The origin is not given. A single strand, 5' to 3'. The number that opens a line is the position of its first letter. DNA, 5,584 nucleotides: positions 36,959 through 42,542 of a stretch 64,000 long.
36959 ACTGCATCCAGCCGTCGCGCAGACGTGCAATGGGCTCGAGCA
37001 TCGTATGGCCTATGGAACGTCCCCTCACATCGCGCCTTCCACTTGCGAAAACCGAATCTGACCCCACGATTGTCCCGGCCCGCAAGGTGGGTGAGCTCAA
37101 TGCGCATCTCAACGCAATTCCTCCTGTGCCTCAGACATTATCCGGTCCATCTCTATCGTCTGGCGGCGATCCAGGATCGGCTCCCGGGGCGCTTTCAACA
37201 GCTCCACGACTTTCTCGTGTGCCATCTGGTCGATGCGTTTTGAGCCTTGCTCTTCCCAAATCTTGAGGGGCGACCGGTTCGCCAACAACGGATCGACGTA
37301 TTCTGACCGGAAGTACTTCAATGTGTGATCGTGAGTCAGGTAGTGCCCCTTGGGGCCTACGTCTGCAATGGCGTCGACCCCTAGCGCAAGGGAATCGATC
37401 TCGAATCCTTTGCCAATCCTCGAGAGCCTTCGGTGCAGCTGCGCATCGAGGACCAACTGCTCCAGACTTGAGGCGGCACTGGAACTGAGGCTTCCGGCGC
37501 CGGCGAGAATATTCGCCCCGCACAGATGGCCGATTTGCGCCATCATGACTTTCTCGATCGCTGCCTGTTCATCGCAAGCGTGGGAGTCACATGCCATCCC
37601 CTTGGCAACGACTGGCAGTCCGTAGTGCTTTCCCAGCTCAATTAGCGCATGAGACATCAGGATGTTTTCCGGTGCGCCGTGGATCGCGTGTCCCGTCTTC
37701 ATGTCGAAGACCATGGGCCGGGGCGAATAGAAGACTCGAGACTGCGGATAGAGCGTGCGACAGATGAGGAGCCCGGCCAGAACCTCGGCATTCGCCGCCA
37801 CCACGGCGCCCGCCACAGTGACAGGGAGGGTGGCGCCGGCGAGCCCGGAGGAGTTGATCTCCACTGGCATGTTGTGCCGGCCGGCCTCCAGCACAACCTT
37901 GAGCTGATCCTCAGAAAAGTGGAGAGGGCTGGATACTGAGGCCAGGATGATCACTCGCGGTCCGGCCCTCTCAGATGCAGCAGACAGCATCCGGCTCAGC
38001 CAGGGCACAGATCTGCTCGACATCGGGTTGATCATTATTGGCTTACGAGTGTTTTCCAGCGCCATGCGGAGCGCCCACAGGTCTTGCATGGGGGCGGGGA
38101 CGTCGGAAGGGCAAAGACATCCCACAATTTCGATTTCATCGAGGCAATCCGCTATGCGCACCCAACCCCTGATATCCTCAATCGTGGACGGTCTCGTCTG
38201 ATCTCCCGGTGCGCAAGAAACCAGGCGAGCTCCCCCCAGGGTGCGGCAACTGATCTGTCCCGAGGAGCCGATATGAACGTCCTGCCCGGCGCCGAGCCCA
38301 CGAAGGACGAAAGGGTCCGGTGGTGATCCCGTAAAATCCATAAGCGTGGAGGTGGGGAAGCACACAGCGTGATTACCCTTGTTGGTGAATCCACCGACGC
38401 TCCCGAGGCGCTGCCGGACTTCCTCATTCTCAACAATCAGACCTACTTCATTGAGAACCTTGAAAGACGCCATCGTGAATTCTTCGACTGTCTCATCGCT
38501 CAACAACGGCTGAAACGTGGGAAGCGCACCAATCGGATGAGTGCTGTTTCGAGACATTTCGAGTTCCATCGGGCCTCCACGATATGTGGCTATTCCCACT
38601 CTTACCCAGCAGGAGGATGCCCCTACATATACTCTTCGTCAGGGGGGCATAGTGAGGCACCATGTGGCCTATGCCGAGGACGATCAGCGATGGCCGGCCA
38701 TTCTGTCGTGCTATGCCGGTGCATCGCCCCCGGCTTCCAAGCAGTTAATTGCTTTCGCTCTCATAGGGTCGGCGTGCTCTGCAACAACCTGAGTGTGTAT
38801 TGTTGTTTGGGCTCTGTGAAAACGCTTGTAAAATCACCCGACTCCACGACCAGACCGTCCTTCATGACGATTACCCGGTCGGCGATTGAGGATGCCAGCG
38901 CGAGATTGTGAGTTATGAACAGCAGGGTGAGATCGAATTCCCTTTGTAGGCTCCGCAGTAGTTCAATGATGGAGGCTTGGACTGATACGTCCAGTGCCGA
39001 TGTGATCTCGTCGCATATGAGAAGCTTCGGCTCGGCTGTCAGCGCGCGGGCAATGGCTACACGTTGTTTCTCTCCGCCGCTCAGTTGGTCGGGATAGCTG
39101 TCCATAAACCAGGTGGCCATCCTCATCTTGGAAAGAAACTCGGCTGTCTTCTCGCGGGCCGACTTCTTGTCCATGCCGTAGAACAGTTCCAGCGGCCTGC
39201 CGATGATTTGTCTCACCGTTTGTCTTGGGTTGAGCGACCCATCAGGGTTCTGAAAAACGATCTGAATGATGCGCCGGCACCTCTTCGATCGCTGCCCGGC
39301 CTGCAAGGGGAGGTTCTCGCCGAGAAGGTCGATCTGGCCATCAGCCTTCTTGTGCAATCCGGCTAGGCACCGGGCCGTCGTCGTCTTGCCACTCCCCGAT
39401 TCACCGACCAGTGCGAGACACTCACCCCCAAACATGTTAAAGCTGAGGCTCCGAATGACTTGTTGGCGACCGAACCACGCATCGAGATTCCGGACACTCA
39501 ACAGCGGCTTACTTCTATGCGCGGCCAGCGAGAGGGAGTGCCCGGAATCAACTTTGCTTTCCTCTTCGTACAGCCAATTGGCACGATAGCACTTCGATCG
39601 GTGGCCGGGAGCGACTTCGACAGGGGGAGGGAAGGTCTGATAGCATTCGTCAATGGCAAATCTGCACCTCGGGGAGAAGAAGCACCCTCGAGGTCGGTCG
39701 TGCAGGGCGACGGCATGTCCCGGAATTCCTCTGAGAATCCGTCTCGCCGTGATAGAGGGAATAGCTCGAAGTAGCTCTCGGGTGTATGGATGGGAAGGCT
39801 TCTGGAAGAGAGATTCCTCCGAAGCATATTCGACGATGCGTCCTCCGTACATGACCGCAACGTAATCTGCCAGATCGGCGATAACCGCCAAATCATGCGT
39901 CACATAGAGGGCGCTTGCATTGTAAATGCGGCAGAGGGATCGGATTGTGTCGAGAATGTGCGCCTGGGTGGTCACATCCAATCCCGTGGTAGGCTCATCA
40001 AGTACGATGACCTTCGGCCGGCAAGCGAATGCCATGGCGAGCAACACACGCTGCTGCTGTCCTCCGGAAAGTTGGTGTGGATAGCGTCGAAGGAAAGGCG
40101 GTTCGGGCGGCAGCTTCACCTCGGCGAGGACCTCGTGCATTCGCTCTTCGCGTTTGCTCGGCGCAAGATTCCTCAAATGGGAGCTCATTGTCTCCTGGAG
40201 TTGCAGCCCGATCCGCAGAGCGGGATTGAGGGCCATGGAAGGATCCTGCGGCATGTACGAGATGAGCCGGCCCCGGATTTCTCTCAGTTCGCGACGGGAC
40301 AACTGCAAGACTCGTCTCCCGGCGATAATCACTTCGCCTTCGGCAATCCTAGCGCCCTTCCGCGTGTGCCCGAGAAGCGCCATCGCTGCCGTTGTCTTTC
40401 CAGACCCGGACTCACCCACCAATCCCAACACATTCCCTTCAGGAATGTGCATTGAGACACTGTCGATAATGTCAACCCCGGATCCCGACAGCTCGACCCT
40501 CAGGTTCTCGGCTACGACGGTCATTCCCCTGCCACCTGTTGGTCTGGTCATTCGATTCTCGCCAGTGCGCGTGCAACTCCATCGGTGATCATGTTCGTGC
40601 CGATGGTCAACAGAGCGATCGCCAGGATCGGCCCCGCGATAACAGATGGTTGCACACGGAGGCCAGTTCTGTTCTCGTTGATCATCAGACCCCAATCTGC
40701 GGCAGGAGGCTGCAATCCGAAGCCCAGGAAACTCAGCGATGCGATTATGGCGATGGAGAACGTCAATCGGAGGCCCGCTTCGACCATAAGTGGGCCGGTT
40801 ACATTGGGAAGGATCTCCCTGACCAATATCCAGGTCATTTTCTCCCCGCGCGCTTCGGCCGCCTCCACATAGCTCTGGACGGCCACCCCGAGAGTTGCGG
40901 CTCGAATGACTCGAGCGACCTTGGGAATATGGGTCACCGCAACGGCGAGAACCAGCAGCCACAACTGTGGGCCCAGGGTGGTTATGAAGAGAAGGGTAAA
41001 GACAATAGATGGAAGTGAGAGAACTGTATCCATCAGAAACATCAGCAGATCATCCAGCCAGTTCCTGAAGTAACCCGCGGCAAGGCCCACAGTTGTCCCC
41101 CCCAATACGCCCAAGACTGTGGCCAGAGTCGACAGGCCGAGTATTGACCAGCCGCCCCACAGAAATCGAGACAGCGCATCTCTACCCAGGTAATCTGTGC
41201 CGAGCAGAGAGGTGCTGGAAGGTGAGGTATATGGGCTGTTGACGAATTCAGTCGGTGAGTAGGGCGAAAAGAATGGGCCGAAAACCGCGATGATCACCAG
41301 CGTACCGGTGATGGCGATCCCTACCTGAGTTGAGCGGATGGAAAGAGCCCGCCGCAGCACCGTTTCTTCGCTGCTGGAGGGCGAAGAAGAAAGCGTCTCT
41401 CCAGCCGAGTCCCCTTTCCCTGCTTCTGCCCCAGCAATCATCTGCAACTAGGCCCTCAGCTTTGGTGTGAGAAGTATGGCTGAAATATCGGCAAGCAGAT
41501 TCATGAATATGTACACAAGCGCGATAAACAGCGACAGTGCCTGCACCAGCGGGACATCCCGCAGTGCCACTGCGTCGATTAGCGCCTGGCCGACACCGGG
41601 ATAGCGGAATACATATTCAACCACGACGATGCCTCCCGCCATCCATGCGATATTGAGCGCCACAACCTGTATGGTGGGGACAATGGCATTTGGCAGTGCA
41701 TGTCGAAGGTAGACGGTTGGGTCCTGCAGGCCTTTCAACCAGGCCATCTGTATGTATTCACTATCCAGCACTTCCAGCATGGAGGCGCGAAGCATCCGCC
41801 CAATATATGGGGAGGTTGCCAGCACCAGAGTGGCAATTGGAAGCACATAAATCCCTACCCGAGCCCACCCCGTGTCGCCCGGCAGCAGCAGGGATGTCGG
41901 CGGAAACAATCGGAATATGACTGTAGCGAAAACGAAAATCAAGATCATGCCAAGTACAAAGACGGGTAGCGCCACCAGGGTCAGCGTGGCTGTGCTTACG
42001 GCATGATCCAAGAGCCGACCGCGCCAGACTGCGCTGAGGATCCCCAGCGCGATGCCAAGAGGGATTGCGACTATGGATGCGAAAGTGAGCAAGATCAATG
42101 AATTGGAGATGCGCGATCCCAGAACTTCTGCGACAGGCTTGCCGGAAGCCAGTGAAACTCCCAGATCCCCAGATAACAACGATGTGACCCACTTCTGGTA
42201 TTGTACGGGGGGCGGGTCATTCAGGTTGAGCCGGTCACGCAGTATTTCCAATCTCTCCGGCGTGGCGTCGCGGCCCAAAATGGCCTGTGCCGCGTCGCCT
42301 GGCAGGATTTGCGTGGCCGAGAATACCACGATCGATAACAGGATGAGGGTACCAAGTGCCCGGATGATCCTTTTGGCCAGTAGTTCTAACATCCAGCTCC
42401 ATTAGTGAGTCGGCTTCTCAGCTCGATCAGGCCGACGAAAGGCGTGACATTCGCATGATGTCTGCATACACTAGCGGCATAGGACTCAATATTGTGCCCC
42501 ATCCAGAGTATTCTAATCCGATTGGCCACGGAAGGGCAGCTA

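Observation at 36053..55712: Two-arm accessory gene cluster mixing corrinoid-dependent methyl transfer, THF/FAD N-demethylation, CoA-ester chemistry and a tungsten-type AOR: unassigned methylated-amine (quaternary amine?) catabolic system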

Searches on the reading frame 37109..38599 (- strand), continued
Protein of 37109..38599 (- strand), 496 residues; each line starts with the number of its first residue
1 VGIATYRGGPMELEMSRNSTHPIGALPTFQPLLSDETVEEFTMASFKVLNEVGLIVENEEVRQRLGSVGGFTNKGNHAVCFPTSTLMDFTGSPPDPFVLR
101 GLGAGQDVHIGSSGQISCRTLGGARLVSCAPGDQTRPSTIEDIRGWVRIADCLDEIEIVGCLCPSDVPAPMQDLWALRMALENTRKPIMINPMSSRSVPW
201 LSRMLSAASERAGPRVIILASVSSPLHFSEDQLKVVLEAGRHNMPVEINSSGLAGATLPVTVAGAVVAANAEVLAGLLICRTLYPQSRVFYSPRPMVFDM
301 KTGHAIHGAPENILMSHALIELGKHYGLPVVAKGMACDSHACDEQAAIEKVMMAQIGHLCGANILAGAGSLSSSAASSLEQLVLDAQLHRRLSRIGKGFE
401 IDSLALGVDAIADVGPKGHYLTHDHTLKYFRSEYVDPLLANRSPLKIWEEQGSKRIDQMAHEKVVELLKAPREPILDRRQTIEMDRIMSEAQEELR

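Call 70: find_encoding_contigs(protein=P0135, flank=10000, max_places=2)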
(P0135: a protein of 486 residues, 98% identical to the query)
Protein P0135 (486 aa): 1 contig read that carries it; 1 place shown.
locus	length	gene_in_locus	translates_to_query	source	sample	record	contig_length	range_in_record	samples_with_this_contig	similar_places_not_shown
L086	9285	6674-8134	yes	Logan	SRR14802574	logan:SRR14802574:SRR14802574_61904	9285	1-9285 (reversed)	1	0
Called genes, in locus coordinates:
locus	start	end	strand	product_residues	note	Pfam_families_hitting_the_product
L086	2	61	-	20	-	?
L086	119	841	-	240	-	PF00392:GntR, PF13412:HTH_24 (faint), PF07729:FCD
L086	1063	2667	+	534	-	PF00496:SBP_bac_5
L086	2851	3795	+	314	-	PF19300:BPD_transp_1_N, PF00528:BPD_transp_1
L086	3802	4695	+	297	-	PF00528:BPD_transp_1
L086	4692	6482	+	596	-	PF00005:ABC_tran, PF05621:TniB (faint), PF13304:AAA_21 (weak), PF08352:oligo_HPY, PF00005:ABC_tran, PF02463:SMC_N (weak), PF13191:AAA_16 (weak), PF13401:AAA_22 (weak), +3 more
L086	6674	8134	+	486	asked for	PF06253:MTTB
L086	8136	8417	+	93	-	-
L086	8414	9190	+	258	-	PF00106:adh_short, PF08659:KR, PF13561:adh_short_C2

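Call 71: find_encoding_contigs(protein=P0136, flank=10000, max_places=2)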
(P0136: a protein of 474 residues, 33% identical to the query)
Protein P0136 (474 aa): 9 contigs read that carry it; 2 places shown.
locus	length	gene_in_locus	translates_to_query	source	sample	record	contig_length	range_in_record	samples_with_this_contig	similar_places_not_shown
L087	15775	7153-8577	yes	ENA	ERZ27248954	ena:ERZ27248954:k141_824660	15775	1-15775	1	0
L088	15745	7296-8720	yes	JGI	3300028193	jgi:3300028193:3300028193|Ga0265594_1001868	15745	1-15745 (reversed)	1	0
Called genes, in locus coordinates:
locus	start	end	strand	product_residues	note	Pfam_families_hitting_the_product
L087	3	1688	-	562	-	?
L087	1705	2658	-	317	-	PF00348:polyprenyl_synt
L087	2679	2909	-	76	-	-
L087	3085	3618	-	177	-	PF12728:HTH_17, PF00072:Response_reg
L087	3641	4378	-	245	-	PF00072:Response_reg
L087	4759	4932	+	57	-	-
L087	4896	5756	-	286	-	PF07730:HisKA_3, PF02518:HATPase_c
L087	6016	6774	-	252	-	PF00072:Response_reg, PF08281:Sigma70_r4_2 (weak), PF00196:GerE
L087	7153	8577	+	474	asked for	PF06253:MTTB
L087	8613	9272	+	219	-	PF02607:B12-binding_2, PF02310:B12-binding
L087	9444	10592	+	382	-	PF03480:DctP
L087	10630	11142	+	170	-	PF04290:DctQ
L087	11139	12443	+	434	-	PF06808:DctM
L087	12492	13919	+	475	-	PF03951:Gln-synt_N, PF00120:Gln-synt_C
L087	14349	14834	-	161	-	PF13477:Glyco_trans_4_2, PF13439:Glyco_transf_4 (faint), PF07760:DUF1616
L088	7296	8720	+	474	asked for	PF06253:MTTB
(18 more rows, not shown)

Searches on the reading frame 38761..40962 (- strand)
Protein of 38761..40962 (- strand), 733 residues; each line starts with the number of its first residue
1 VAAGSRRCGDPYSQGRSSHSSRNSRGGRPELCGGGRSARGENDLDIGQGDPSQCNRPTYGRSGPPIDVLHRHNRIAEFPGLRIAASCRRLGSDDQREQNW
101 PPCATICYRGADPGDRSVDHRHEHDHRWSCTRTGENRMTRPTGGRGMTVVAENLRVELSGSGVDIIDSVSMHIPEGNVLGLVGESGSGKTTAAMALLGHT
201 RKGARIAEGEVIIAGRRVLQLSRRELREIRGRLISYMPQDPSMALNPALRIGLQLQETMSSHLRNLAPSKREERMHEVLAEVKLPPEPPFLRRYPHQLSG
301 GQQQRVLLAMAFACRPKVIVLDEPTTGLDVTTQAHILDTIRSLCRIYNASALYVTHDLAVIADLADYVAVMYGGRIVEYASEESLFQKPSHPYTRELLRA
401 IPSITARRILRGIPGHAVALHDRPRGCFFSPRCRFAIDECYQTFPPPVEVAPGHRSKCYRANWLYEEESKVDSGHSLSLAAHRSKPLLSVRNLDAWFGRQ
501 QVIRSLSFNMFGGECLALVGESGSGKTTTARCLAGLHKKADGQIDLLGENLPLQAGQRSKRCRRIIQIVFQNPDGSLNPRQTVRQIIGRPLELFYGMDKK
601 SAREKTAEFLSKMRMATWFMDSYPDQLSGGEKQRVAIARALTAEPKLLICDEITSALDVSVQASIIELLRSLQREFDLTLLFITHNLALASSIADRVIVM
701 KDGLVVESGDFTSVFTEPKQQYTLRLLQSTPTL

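Call 3: search_protein_families(library=pfam, proteins=[window:38761-40962:-])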
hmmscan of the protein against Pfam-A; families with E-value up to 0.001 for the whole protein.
window:38761-40962:- (733 aa): 15 families
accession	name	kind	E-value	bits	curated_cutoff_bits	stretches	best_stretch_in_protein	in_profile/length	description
PF00005.33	ABC_tran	-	8.4e-60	201.8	25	2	504-655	2-137/137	ABC transporter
PF08352.17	oligo_HPY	-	1.4e-22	80.3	27.1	1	377-440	1-65/65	Oligopeptide/dipeptide transporter, C-terminal region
PF13304.12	AAA_21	-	1.9e-15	58.1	27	1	294-361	234-303/304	AAA domain, putative AbiEii toxin, Type IV TA system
PF02463.25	SMC_N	-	4.2e-13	49.7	40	2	513-689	24-201/220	RecF/RecN/SMC N terminal domain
PF13401.12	AAA_22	-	6.5e-12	46.3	27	1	512-684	4-122/130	AAA domain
PF13191.12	AAA_16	-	6e-11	43.5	32.6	1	496-681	2-165/167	AAA ATPase domain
PF20720.3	nSTAND3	-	2.8e-06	27.5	27.2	0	515-534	19-38/155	Novel STAND NTPase 3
PF13481.12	AAA_25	-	4.2e-06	27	27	0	171-221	28-78/195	AAA domain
PF05621.17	TniB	-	1.7e-05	24.8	22.4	0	641-681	116-158/189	Bacterial TniB protein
PF20703.3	nSTAND1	-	4.2e-05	23.8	27.1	0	494-541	14-59/379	Novel STAND NTPase 1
PF05729.18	NACHT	-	6.7e-05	23.2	26.7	0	516-587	3-76/167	NACHT domain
PF00004.35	AAA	-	0.00014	22.8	21.2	0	517-536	2-21/131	ATPase family associated with various cellular activities (AAA)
PF13671.12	AAA_33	-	0.00018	22.2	27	0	181-199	4-22/143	AAA domain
PF13555.12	AAA_29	-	0.0004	20.5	27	0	170-192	16-38/61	P-loop containing region of AAA domain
PF01078.27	Mg_chelatase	-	0.00096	19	20.3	0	497-538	6-47/207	Magnesium chelatase, subunit ChlI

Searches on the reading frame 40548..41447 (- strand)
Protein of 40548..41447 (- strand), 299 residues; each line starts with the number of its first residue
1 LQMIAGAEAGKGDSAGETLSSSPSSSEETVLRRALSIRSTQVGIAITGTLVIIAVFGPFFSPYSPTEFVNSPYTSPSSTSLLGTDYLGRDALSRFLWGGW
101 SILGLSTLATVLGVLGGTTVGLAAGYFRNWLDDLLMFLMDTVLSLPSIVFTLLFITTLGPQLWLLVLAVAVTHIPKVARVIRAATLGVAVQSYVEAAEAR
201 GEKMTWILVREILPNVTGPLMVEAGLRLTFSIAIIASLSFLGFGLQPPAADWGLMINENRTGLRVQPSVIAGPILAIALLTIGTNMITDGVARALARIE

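Call 3: search_protein_families(library=pfam, proteins=[window:40548-41447:-])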
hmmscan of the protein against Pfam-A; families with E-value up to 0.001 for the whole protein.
window:40548-41447:- (299 aa): 2 families
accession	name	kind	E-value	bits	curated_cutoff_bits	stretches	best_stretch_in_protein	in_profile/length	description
PF00528.27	BPD_transp_1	-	1.2e-28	100.5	26.4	1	117-297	1-180/184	Binding-protein-dependent transport system inner membrane component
PF12911.12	OppC_N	-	4.9e-05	23.6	23.9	1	38-67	14-43/53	N-terminal TM domain of oligopeptide transport permease C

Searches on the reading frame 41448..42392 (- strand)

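Call 3: search_protein_families(library=pfam, proteins=[window:41448-42392:-])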
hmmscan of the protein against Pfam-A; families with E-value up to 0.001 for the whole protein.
window:41448-42392:- (314 aa): 2 families
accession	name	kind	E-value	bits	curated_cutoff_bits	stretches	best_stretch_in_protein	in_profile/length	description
PF00528.27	BPD_transp_1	-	6.7e-34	117.7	26.4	1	113-313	1-183/184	Binding-protein-dependent transport system inner membrane component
PF19300.4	BPD_transp_1_N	-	1.4e-12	48.3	23.8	1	1-77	1-77/114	Binding-prot-dependent transport system membrane comp, N-term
